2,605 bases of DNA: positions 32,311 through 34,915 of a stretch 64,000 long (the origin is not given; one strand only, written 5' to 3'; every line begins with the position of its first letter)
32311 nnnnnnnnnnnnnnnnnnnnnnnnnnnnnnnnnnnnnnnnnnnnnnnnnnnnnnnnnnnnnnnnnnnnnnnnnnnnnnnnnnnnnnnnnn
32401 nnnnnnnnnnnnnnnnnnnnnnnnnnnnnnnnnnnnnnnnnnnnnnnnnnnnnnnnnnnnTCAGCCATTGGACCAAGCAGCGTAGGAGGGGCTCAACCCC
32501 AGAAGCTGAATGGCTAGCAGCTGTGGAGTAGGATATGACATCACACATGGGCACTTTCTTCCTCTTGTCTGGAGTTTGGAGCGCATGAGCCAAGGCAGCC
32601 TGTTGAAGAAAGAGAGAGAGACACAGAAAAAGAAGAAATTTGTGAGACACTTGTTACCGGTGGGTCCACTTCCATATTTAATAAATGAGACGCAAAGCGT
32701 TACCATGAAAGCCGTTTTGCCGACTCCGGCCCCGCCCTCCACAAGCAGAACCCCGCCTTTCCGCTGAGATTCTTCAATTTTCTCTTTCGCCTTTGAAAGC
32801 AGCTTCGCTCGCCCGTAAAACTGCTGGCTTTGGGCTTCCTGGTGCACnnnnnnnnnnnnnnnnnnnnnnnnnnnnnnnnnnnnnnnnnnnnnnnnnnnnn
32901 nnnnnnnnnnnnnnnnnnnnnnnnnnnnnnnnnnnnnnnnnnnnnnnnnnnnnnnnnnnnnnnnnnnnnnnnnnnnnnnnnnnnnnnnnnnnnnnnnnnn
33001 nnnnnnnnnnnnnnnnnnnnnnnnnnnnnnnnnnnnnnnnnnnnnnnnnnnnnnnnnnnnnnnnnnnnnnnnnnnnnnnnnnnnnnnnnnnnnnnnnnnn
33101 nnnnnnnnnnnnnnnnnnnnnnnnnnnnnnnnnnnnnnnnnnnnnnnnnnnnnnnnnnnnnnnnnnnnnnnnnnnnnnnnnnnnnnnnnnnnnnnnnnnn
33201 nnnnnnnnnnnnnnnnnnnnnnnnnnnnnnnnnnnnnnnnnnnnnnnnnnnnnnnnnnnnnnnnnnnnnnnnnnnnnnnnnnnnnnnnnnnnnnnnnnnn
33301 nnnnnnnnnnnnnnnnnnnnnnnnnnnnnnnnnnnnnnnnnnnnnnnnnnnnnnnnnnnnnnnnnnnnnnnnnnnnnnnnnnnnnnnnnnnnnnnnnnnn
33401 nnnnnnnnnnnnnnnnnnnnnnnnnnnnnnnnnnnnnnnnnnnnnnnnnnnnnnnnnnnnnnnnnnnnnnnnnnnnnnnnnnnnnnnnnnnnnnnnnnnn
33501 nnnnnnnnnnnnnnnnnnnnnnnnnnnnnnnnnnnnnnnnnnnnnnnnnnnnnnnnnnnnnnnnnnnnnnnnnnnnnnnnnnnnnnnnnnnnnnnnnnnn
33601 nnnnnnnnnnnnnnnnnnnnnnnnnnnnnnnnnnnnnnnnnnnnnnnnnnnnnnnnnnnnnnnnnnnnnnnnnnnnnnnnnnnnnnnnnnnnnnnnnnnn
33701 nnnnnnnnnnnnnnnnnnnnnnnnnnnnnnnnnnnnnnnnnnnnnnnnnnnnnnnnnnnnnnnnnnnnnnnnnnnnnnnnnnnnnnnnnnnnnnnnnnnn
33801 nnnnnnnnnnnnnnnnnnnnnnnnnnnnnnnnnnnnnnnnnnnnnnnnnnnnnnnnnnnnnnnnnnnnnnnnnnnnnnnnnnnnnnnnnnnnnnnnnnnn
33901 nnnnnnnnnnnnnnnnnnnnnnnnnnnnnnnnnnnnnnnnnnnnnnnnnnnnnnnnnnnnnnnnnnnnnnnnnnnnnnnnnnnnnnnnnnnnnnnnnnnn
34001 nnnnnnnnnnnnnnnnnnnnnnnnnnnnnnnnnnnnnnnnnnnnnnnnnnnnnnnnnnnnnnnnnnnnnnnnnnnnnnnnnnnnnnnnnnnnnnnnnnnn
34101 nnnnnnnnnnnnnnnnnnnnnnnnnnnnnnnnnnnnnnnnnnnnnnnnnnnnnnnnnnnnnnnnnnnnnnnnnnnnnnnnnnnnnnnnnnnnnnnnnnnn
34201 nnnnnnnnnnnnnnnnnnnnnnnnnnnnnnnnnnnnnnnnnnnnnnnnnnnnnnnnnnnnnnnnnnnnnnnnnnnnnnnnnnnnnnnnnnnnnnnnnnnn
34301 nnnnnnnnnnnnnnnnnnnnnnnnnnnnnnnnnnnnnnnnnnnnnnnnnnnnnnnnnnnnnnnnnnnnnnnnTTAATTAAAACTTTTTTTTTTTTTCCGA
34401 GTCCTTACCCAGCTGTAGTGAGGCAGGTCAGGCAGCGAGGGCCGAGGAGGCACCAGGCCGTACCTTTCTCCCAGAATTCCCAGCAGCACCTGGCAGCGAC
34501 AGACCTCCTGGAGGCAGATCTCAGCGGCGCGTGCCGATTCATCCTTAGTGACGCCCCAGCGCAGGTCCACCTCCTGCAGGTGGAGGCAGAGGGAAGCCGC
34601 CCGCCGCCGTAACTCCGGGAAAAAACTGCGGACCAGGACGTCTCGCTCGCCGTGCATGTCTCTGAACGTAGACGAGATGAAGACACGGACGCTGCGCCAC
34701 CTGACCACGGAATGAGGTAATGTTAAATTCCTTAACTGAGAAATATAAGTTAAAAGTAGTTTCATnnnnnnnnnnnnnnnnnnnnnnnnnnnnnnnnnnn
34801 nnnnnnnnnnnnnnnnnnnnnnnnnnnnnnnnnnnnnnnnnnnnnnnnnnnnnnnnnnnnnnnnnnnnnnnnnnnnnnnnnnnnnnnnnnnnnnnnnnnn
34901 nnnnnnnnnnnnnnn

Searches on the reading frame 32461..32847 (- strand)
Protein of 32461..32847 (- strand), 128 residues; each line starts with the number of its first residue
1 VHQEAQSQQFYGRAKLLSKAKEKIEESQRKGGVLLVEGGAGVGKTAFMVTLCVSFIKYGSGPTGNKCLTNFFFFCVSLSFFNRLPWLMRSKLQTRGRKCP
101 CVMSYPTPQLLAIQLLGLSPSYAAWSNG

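Call 7: search_protein_families(library=pfam, proteins=[window:32461-32847:-], max_evalue=0.01)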
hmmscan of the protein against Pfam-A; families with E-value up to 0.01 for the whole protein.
window:32461-32847:- (128 aa): 7 families
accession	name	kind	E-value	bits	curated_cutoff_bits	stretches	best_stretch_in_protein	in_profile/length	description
PF13191.12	AAA_16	-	0.0013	19.7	32.6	1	9-51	1-44/167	AAA ATPase domain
PF25201.1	nSTAND6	-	0.0014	19.2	27.7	1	11-53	2-40/148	Novel STAND NTPase 6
PF25199.1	nSTAND_NTPase5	-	0.0026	18.1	34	1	11-56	19-66/145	Novel STAND NTPase 5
PF05729.18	NACHT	-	0.0031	17.8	26.7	1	33-79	2-46/167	NACHT domain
PF24883.2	NPHP3_N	-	0.0083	16.8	24.8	0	25-77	16-61/164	Nephrocystin 3, N-terminal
PF20703.3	nSTAND1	-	0.0084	16.2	27.1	1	3-47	9-49/379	Novel STAND NTPase 1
PF13245.12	AAA_19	-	0.0087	16.7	25.1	0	26-60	6-40/134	AAA domain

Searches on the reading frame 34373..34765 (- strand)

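Call 7: search_protein_families(library=pfam, proteins=[window:34373-34765:-], max_evalue=0.01)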
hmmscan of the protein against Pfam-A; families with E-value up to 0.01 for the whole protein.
window:34373-34765:- (130 aa): 2 families
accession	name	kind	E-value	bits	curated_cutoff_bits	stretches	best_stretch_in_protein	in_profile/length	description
PF13271.11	DUF4062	-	1.2e-13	51.4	24.7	1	27-107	1-69/82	Domain of unknown function (DUF4062)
PF25022.1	NPHP3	-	0.0056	17.1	33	1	25-100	5-75/160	Nephrocystin-3 domain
